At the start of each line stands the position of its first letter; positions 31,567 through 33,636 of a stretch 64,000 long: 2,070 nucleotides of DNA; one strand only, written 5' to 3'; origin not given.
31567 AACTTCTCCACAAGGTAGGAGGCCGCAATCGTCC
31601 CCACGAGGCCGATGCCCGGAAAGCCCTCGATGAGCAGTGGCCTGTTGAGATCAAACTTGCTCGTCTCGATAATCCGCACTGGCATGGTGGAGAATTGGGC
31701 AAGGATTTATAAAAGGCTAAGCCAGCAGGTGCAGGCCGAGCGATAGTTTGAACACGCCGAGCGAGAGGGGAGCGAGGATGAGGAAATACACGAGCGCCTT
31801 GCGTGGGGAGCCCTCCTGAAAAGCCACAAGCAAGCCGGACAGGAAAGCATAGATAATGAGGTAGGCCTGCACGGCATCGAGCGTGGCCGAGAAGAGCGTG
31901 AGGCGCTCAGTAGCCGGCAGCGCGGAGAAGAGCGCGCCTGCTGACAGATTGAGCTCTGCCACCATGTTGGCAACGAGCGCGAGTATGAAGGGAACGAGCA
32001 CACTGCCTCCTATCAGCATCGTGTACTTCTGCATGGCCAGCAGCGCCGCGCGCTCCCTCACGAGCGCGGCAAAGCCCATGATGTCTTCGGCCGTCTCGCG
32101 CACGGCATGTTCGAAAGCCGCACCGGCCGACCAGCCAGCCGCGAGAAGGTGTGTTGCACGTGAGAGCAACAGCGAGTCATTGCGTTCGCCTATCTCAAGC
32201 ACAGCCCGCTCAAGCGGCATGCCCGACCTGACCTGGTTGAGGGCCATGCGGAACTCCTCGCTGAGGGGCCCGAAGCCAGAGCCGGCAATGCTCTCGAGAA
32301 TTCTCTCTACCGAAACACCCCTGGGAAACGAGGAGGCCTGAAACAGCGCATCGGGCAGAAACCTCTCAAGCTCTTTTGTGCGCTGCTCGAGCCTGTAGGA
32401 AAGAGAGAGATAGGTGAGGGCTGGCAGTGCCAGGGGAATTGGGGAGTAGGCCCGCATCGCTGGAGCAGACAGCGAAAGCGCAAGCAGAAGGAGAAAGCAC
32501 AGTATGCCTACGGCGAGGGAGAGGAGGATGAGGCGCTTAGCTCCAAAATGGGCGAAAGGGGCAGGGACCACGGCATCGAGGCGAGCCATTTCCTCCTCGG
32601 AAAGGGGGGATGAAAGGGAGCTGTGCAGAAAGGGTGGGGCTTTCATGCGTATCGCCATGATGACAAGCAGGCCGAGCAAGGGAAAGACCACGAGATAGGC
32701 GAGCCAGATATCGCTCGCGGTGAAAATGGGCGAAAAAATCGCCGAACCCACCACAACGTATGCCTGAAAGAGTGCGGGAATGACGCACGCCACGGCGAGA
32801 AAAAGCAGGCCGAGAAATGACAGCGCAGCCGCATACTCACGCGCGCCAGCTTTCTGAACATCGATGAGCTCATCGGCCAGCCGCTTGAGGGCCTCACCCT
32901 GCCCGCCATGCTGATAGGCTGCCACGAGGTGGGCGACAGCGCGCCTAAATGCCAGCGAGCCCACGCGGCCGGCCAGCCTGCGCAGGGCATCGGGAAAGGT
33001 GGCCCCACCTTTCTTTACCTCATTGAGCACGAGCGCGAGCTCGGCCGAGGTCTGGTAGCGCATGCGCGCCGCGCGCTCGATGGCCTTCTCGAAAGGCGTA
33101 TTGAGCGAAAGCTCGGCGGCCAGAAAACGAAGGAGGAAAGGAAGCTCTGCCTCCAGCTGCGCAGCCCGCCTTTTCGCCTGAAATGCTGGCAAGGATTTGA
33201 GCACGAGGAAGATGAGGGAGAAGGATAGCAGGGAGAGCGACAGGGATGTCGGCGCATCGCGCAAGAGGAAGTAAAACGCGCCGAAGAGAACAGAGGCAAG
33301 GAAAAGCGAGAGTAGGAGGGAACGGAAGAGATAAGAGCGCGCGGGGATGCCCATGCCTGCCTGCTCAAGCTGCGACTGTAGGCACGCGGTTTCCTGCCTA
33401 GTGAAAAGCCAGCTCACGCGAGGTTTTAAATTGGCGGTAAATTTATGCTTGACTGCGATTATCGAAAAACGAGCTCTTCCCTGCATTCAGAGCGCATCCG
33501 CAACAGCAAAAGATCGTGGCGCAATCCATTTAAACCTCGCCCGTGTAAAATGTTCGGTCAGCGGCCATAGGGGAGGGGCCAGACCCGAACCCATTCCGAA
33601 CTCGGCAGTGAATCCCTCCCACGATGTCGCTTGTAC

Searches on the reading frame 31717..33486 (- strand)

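Call 22: search_protein_families(library=pfam, proteins=[window:31717-33486:-], max_evalue=0.00001)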
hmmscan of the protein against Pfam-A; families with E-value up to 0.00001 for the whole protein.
window:31717-33486:- (589 aa): 1 family
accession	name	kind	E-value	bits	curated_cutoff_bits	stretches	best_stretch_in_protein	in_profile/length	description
PF00482.28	T2SSF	-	2.6e-17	63.4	25.2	2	390-505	12-124/125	Type II secretion system (T2SS), protein F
